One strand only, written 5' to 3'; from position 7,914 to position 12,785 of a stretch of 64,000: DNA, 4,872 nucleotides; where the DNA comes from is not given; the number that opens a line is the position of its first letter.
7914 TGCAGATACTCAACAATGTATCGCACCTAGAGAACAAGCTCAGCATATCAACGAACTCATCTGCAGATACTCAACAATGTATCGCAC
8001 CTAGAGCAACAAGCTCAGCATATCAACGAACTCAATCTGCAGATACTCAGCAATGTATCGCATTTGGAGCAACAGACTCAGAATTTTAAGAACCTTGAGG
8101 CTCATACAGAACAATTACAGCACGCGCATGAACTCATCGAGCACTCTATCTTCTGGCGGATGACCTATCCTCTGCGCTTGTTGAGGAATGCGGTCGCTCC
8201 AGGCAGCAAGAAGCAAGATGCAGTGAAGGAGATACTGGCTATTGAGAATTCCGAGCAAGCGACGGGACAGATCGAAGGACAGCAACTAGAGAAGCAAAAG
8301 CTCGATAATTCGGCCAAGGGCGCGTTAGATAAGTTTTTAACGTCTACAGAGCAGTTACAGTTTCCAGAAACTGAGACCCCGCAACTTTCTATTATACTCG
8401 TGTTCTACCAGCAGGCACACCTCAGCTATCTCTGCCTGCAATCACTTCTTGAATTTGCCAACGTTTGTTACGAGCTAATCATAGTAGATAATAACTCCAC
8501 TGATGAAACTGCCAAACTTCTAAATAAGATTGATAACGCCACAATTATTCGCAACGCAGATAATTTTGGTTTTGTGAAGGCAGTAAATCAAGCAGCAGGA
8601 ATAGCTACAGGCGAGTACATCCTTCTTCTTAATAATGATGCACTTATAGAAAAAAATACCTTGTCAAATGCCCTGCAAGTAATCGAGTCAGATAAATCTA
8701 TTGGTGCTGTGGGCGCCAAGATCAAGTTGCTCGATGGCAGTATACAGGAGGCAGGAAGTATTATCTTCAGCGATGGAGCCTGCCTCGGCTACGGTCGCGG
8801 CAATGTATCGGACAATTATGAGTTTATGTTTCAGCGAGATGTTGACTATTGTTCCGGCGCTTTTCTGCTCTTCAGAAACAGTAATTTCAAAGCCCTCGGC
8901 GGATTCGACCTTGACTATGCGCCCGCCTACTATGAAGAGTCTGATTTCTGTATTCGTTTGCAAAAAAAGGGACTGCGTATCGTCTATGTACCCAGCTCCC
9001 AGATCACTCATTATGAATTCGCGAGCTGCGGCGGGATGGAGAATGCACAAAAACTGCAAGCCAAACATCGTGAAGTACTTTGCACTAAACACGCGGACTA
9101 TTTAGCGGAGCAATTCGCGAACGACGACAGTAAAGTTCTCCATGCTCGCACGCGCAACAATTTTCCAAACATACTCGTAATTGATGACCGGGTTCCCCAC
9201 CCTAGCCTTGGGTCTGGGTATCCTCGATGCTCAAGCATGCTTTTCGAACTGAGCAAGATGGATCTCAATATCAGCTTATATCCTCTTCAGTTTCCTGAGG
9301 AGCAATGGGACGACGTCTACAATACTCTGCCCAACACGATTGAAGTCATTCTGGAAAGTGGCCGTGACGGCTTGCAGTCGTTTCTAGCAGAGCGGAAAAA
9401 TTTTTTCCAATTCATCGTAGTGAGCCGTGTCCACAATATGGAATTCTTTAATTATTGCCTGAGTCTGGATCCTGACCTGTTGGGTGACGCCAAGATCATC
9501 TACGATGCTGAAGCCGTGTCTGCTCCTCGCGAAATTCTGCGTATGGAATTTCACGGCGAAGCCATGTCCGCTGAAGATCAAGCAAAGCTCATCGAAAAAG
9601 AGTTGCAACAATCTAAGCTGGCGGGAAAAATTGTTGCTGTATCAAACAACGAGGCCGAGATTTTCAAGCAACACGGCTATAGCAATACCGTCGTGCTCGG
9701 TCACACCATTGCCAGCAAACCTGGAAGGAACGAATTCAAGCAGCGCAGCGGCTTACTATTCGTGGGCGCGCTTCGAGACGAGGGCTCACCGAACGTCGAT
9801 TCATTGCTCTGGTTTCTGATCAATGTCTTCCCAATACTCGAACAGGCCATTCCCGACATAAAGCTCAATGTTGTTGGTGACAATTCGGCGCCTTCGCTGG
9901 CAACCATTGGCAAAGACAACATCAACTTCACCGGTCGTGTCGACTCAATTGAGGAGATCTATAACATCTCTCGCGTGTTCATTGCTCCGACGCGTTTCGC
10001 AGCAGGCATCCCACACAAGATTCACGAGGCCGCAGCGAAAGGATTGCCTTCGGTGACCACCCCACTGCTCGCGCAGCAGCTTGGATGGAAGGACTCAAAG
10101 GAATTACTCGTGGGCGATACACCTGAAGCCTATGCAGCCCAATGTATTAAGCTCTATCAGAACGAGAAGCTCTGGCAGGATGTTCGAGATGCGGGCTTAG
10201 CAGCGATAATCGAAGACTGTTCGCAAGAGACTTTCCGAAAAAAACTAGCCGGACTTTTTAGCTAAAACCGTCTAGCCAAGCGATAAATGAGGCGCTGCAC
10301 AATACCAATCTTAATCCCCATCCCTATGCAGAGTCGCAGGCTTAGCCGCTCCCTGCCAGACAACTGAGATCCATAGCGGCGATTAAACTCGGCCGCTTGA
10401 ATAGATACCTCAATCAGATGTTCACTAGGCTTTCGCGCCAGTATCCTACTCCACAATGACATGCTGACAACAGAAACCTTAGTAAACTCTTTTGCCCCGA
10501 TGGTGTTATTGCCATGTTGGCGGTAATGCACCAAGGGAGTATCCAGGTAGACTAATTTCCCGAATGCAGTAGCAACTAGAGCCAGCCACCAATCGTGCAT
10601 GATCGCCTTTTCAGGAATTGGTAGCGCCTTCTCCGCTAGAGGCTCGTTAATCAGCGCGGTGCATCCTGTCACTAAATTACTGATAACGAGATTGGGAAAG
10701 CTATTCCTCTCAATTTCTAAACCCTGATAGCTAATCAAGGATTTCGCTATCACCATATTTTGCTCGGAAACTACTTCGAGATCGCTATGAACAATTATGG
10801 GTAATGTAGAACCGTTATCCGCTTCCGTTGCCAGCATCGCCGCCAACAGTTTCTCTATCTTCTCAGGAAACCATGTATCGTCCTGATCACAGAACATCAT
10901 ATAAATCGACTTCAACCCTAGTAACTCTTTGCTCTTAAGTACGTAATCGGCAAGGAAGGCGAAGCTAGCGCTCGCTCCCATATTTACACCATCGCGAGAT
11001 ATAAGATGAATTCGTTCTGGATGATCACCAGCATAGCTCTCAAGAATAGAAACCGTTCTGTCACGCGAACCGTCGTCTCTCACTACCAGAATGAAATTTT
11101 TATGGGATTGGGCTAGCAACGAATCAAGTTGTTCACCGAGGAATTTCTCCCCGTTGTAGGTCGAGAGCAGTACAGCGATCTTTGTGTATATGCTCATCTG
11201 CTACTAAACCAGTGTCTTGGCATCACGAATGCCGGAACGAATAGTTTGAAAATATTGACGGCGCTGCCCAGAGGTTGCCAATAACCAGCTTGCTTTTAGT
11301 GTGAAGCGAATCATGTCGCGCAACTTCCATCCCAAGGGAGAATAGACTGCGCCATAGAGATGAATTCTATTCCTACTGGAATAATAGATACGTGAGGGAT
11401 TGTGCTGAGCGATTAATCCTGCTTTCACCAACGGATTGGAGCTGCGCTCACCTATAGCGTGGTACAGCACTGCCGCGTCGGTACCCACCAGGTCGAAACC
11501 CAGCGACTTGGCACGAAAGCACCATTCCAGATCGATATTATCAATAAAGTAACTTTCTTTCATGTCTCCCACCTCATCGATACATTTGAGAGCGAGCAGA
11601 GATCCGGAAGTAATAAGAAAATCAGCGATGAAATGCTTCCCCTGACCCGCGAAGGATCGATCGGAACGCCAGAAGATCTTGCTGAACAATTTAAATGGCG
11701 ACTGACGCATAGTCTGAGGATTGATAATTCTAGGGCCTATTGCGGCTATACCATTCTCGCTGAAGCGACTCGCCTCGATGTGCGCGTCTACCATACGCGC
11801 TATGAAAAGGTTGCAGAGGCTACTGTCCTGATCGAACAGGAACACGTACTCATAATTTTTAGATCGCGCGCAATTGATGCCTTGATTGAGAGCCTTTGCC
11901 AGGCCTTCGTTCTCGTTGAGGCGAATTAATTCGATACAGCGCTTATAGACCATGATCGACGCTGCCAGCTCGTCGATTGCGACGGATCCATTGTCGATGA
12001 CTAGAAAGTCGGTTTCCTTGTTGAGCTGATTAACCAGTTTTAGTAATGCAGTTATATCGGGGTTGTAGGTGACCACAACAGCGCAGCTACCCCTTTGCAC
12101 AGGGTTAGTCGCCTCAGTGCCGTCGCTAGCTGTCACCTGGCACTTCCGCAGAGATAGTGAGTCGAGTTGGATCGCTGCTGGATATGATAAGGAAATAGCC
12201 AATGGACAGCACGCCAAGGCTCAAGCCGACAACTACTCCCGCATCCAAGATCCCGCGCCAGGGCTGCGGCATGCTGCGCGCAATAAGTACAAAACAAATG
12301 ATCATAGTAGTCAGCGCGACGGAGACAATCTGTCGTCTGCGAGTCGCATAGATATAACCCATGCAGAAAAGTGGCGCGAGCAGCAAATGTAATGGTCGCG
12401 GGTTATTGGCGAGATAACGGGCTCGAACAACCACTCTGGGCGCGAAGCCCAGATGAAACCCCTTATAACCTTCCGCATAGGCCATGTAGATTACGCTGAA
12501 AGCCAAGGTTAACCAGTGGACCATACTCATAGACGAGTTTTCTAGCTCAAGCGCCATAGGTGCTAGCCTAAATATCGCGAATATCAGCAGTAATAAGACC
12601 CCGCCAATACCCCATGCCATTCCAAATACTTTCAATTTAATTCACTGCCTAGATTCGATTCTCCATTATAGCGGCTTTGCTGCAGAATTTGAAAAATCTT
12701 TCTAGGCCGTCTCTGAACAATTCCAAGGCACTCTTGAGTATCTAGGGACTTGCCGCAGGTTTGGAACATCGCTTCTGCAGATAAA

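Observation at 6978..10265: A roughly 1095-codon three-module glycosyltransferase is broken inside a 63-bp (21-aa) tandem coiled-coil repeat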

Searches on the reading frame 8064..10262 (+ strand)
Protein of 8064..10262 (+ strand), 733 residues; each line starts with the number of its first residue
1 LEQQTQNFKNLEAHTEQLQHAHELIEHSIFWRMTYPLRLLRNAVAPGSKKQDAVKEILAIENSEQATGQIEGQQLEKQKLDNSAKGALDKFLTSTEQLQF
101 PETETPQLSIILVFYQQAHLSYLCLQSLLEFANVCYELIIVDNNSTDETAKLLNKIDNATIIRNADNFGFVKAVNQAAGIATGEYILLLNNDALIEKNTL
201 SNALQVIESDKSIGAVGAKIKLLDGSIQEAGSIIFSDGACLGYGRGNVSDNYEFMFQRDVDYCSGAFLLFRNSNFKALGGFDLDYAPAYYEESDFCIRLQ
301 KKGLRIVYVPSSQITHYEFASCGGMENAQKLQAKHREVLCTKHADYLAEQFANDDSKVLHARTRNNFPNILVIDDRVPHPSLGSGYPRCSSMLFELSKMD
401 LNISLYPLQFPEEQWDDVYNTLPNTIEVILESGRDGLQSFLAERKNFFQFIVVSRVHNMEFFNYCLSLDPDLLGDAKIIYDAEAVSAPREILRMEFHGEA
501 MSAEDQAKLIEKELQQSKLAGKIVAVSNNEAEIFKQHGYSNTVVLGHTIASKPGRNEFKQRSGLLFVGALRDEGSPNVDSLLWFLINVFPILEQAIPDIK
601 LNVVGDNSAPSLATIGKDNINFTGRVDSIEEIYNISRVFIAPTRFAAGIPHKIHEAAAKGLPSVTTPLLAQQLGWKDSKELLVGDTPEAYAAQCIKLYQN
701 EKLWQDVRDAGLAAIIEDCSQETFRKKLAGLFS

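Call 34: search_protein_families(library=ncbifam, proteins=[window:8064-10262:+], max_evalue=0.00001)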
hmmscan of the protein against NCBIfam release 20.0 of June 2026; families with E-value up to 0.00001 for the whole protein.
window:8064-10262:+ (733 aa): 14 families
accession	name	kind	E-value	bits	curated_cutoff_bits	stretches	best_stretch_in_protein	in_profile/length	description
TIGR03087.1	stp1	hypoth_equivalog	1.2e-21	77.3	316.65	1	507-718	160-380/397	TIGR03087 family PEP-CTERM/XrtA system glycosyltransferase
TIGR03937.1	PgaC_IcaA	equivalog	3.6e-14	52.6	422.3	1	95-312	34-246/407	poly-beta-1,6-N-acetyl-D-glucosamine synthase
TIGR03965.1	mycofact_glyco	equivalog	3.6e-14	52.5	280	1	73-316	43-280/467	mycofactocin biosynthesis glycosyltransferase MftF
TIGR04283.1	glyco_like_mftF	equivalog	2.9e-12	46.7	182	1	108-215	1-106/221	TIGR04283 family arsenosugar biosynthesis glycosyltransferase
NF038299.1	EPS_HpsN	equivalog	2.3e-10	39.9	425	1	106-324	1-228/317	hormogonium polysaccharide biosynthesis glycosyltransferase HpsN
NF041875.1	EPS_EpsD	equivalog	2.4e-10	40.4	370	1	108-317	1-207/325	exopolysaccharide biosynthesis glycosyltransferase EpsD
TIGR01556.1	rhamnosyltran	subfamily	8.3e-10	38.3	200.55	1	130-316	16-200/281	rhamnosyltransferase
NF038302.1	EPS_HpsE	equivalog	7e-09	35.1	300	1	124-221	22-125/307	hormogonium polysaccharide biosynthesis glycosyltransferase HpsE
NF053739.1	GlytfEpsEBac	equivalog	1e-08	34.5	450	1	106-305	1-191/265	glycosyltransferase EpsE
NF041394.1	GtaseAglG_Halo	equivalog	2.2e-08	33.7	440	1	124-319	21-218/304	glucosyl-dolichyl phosphate glucuronosyltransferase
NF007482.0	PRK10073.1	equivalog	2.6e-08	33.3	423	1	104-210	4-113/334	glycosyltransferase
TIGR03111.1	glyc2_xrt_Gpos1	hypoth_equivalog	4.7e-08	32.2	363.95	1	102-220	45-169/439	TIGR03111 family XrtG-associated glycosyltransferase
NF047683.1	TeichurnBiosyTuaG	equivalog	2.8e-07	30.4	400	1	104-209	4-113/252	teichuronic acid biosynthesis protein TuaG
NF050050.1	ProtGlycPglI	equivalog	2e-06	27.4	500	1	106-208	2-109/306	GalNAc(5)-diNAcBac-PP-undecaprenol beta-1,3-glucosyltransferase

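Call 76: find_encoding_contigs(protein=window:8064-10262:+, flank=3000, max_places=5)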
Protein seq(733 aa) (733 aa): no gene with exactly this product is on record in the collection.

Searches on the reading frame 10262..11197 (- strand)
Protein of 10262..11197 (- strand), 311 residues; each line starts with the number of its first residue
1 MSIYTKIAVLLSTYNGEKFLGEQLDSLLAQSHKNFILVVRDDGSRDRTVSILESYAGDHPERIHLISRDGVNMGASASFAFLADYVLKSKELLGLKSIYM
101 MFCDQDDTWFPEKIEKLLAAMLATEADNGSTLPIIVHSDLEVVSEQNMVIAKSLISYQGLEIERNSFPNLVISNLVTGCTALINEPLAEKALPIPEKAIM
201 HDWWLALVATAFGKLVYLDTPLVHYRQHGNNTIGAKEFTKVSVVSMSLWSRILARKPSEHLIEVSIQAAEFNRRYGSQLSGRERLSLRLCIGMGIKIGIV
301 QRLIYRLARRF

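Call 34: search_protein_families(library=ncbifam, proteins=[window:10262-11197:-], max_evalue=0.00001)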
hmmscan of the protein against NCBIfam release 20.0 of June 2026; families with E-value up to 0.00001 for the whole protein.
window:10262-11197:- (311 aa): 6 families
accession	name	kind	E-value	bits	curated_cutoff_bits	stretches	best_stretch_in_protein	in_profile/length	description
NF047683.1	TeichurnBiosyTuaG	equivalog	1.4e-15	57.6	400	1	5-158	6-146/252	teichuronic acid biosynthesis protein TuaG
NF007482.0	PRK10073.1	equivalog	7.9e-12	44.8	423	1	2-123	3-112/334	glycosyltransferase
NF053739.1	GlytfEpsEBac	equivalog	1.3e-10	40.8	450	1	6-78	2-73/265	glycosyltransferase EpsE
TIGR03937.1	PgaC_IcaA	equivalog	7.2e-07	28.5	422.3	1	4-69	44-108/407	poly-beta-1,6-N-acetyl-D-glucosamine synthase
NF050050.1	ProtGlycPglI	equivalog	2.3e-06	27.2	500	1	5-119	2-106/306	GalNAc(5)-diNAcBac-PP-undecaprenol beta-1,3-glucosyltransferase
TIGR03469.1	HpnB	hypoth_equivalog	2.4e-06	26.8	379.25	1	3-130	42-169/386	hopene-associated glycosyltransferase HpnB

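Call 54: search_protein_families(library=pfam, proteins=[window:10262-11197:-], max_evalue=0.01)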
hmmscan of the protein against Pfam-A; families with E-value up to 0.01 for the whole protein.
window:10262-11197:- (311 aa): 2 families
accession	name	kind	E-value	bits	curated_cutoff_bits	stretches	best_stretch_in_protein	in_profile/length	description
PF00535.33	Glycos_transf_2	-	1.9e-20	73.9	23.3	1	9-127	2-109/168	Glycosyl transferase family 2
PF13641.12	Glyco_tranf_2_3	-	2.7e-06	28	27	1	7-68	3-65/230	Glycosyltransferase like family 2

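Call 75: find_encoding_contigs(protein=window:10262-11197:-, flank=6000, max_places=8)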
Protein window:10262-11197:- (311 aa): 5 contigs read that carry it; 5 places shown.
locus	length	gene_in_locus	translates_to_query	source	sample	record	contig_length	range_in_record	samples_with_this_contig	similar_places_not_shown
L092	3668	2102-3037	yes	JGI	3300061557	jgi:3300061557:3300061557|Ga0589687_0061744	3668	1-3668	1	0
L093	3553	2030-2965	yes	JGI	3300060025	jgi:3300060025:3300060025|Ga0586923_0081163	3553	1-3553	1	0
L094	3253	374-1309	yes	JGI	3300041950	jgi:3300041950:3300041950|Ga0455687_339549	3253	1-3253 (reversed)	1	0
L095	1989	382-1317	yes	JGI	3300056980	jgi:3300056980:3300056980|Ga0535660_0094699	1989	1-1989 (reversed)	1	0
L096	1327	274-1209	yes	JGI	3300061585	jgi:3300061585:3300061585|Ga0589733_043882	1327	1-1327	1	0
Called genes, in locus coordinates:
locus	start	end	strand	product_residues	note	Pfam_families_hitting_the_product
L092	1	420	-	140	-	?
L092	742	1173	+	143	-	-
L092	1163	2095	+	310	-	PF00535:Glycos_transf_2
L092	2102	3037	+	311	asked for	PF00535:Glycos_transf_2, PF13641:Glyco_tranf_2_3 (weak)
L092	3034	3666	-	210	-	?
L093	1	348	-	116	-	?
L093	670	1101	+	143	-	-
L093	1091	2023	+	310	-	PF00535:Glycos_transf_2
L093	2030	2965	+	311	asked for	PF00535:Glycos_transf_2, PF13641:Glyco_tranf_2_3 (weak)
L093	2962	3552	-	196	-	?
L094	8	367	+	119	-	-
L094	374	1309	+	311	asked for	PF00535:Glycos_transf_2, PF13641:Glyco_tranf_2_3 (weak)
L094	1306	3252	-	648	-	?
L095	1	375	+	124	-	?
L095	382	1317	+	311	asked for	PF00535:Glycos_transf_2, PF13641:Glyco_tranf_2_3 (weak)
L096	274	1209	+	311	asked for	PF00535:Glycos_transf_2, PF13641:Glyco_tranf_2_3 (weak)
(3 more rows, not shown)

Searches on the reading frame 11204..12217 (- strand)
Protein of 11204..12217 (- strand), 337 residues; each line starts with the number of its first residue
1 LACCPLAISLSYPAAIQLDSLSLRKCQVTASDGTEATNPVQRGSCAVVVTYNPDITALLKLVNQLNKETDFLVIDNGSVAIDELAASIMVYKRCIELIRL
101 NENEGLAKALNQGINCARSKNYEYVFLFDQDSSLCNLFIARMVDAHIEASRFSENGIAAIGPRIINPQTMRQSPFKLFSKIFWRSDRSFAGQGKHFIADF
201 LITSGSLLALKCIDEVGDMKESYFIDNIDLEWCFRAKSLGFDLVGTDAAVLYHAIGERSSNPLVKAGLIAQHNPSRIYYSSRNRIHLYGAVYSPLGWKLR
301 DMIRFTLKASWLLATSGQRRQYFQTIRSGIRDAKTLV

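Call 34: search_protein_families(library=ncbifam, proteins=[window:11204-12217:-], max_evalue=0.00001)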
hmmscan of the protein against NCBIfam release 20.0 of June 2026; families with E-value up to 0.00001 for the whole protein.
window:11204-12217:- (337 aa): 6 families
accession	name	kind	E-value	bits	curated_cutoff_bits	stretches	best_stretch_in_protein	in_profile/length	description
TIGR01556.1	rhamnosyltran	subfamily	6e-60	202.8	200.55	1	49-332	1-280/281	rhamnosyltransferase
NF041875.1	EPS_EpsD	equivalog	5.7e-08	32.5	370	1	47-259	4-212/325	exopolysaccharide biosynthesis glycosyltransferase EpsD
NF050113.1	gal_furan_GlfT1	equivalog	2e-07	30.6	330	1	45-288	2-243/290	galactofuranosyltransferase GlfT1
TIGR03965.1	mycofact_glyco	equivalog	1.8e-06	27.1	280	1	44-169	75-196/467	mycofactocin biosynthesis glycosyltransferase MftF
TIGR03937.1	PgaC_IcaA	equivalog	4.2e-06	26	422.3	1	58-237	64-236/407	poly-beta-1,6-N-acetyl-D-glucosamine synthase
NF050819.1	PolSacchBiosHfsG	equivalog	9.5e-06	25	500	0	48-235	18-200/302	polysaccharide biosynthesis protein HfsG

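Call 54: search_protein_families(library=pfam, proteins=[window:11204-12217:-], max_evalue=0.01)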
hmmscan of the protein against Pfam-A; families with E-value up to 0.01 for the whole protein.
window:11204-12217:- (337 aa): 1 family
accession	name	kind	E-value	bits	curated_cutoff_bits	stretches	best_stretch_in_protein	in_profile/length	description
PF00535.33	Glycos_transf_2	-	1.3e-11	45.2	23.3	1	46-146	2-103/168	Glycosyl transferase family 2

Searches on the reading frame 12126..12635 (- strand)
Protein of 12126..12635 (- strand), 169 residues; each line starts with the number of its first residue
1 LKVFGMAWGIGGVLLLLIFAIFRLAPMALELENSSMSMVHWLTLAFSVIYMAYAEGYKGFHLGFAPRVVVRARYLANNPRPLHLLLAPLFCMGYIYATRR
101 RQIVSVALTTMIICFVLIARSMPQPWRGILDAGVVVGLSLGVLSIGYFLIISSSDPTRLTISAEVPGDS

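Call 34: search_protein_families(library=ncbifam, proteins=[window:12126-12635:-], max_evalue=0.00001)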
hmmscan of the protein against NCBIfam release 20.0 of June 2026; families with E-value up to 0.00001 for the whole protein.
window:12126-12635:- (169 aa): 0 families

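Call 54: search_protein_families(library=pfam, proteins=[window:12126-12635:-], max_evalue=0.01)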
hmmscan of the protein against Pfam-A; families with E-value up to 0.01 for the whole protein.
window:12126-12635:- (169 aa): 0 families
